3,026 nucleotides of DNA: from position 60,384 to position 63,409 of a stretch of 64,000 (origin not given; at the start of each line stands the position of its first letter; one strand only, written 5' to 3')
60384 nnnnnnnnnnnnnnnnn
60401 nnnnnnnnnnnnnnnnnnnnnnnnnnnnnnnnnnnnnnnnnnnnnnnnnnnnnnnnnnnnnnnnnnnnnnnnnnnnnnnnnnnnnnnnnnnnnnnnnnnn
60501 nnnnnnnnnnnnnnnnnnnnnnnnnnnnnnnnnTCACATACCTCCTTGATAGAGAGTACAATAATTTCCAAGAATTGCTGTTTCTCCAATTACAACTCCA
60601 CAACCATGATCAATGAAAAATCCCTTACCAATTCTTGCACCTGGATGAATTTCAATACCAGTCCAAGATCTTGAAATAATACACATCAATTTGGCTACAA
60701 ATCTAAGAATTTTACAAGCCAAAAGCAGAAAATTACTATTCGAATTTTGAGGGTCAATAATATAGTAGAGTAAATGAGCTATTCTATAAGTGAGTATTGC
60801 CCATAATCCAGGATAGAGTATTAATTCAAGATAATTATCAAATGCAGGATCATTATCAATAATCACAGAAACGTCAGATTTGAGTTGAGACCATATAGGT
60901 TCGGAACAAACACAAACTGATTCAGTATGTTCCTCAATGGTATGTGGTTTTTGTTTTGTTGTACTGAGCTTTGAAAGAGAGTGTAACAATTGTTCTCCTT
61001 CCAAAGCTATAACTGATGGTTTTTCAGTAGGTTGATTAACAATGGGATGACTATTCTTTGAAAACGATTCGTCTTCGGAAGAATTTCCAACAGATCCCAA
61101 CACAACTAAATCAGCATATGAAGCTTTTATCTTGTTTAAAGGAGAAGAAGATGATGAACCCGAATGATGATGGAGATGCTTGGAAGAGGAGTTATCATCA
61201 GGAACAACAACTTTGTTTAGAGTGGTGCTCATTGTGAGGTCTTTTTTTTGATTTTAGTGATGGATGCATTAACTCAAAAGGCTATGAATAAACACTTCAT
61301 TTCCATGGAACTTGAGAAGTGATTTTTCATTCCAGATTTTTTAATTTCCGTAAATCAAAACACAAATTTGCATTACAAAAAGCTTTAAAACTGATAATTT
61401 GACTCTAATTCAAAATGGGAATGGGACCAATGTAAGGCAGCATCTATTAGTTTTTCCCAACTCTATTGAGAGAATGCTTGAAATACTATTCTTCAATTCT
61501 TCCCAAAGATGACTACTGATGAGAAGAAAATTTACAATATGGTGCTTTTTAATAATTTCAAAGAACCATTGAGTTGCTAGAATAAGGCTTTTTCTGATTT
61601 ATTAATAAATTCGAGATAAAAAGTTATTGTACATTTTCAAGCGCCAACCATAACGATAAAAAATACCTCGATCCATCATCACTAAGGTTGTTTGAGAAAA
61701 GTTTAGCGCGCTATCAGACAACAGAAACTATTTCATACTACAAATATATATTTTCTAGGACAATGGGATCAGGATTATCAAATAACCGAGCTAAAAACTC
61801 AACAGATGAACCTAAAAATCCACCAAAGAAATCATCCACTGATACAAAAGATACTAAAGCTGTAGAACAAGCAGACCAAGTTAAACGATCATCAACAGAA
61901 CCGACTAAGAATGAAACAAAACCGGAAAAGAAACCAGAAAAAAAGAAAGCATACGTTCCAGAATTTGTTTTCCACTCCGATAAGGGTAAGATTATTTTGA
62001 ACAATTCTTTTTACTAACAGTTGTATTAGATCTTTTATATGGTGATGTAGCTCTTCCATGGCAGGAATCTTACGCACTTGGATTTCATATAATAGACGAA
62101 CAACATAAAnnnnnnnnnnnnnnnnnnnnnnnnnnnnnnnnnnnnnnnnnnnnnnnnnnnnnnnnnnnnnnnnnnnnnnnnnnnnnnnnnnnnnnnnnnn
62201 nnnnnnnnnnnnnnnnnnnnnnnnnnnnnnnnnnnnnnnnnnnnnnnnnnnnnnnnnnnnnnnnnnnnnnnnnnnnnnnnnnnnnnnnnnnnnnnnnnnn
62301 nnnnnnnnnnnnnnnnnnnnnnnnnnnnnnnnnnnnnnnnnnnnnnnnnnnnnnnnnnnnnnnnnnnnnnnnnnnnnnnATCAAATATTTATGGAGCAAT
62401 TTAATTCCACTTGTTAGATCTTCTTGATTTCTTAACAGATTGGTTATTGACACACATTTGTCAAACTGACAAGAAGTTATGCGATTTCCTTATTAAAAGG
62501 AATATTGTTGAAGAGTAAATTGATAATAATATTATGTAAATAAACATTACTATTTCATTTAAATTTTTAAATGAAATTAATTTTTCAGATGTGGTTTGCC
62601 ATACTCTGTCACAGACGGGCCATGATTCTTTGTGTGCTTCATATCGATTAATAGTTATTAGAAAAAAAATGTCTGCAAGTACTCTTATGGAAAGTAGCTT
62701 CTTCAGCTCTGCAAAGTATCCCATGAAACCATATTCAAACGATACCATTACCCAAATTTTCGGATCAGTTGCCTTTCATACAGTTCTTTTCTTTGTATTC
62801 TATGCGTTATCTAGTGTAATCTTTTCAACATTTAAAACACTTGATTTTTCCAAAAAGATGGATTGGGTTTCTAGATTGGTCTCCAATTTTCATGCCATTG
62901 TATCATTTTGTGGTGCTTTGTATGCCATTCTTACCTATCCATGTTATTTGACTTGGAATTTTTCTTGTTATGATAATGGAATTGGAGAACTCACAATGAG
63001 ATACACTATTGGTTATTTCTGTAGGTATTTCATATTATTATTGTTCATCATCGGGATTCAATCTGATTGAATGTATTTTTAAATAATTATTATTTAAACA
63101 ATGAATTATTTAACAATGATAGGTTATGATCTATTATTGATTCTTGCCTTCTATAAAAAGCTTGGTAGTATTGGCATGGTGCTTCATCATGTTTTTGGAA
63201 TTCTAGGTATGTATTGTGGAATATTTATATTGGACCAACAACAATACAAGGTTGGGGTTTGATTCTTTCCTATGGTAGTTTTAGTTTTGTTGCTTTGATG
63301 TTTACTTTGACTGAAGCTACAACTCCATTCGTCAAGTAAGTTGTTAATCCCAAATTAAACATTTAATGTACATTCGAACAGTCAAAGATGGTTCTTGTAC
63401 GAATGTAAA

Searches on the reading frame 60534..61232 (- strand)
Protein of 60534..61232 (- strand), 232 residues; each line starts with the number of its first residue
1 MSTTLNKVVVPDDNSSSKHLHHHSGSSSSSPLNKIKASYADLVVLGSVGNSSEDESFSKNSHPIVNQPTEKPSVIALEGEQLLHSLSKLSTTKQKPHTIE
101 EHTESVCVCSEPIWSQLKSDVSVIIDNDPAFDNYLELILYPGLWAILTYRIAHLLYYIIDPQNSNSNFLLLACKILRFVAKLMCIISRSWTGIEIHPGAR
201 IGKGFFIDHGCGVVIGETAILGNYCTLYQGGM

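Call 24: list_cluster_members(proteins=[L003:4561-5841:-, L003:1336-4449:+, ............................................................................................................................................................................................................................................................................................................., L003:7362-7868:+, window:60534-61232:-])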
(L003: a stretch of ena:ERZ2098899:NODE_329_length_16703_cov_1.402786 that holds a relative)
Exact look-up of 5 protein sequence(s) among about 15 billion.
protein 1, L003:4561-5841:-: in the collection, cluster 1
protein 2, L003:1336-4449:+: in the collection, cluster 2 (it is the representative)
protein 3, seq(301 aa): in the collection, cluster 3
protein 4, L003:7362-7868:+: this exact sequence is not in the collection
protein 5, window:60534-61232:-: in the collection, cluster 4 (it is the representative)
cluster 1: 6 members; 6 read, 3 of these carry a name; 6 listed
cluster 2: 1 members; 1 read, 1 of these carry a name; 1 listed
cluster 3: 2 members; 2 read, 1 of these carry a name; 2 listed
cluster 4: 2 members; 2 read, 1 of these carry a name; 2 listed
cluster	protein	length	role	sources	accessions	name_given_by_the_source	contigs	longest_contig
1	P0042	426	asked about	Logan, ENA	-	-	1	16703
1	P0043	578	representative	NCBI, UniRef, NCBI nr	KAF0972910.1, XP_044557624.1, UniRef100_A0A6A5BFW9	hypothetical protein FDP41_008762 [Naegleria fowleri] | Major facilitator superfamily (MFS) profile domain-containing protein n=1 Tax=Naegleria ... | uncharacterized protein FDP41_008762 [Naegleria fowleri]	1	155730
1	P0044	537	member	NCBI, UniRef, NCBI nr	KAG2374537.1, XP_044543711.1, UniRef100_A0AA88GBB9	hypothetical protein C9374_010821 [Naegleria lovaniensis] | Major facilitator superfamily (MFS) profile domain-containing protein n=1 Tax=Naegleria ... | uncharacterized protein C9374_010821 [Naegleria lovaniensis]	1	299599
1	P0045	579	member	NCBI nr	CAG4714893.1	unnamed protein product [Naegleria fowleri]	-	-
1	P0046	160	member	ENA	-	-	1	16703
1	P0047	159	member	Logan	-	-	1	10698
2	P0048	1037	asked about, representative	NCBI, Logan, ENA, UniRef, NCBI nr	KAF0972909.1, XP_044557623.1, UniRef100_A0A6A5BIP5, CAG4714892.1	hypothetical protein FDP41_008761 [Naegleria fowleri] | SAM domain-containing protein n=1 Tax=Naegleria fowleri TaxID=5763 RepID=A0A6A5BIP5_NAEFO | uncharacterized protein FDP41_008761 [Naegleria fowleri]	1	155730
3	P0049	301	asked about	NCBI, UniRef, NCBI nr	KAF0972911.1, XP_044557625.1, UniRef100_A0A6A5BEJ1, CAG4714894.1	hypothetical protein FDP41_008763 [Naegleria fowleri] | Hemerythrin-like domain-containing protein n=1 Tax=Naegleria fowleri TaxID=5763 ... | uncharacterized protein FDP41_008763 [Naegleria fowleri]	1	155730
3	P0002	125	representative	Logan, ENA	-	-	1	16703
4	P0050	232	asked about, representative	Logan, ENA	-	-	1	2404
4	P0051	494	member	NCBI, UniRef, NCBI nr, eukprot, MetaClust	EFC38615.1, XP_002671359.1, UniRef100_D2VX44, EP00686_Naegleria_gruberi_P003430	predicted protein [Naegleria gruberi] | serine O-acetyltransferase n=1 Tax=Naegleria gruberi TaxID=5762 RepID=D2VX44_NAEGR | uncharacterized protein NAEGRDRAFT_81554 [Naegleria gruberi]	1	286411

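Call 72: search_protein_families(library=pfam, proteins=[P0051], max_evalue=0.01)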
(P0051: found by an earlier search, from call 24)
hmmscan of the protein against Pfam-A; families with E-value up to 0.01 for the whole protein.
P0051 (494 aa): 3 families
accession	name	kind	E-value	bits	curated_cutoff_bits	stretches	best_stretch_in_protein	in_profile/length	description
PF00132.30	Hexapep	-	1.3e-13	50.4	27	2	244-277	1-34/36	Bacterial transferase hexapeptide (six repeats)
PF14602.12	Hexapep_2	-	0.00011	22.2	27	1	247-277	4-32/34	Hexapeptide repeat of succinyl-transferase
PF06426.19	SATase_N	-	0.0037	18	21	0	87-140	43-96/105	Serine acetyltransferase, N-terminal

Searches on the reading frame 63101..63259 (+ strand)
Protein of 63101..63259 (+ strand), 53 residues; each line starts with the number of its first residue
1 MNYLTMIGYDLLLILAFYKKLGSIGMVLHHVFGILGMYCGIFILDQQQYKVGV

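Call 72: search_protein_families(library=pfam, proteins=[window:63101-63259:+], max_evalue=0.01)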
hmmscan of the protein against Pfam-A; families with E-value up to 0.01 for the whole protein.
seq(53 aa): 1 family
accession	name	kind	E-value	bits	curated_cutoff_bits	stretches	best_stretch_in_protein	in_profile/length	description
PF03798.21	TRAM_LAG1_CLN8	-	0.0059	17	24.6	1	9-42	61-95/198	TLC domain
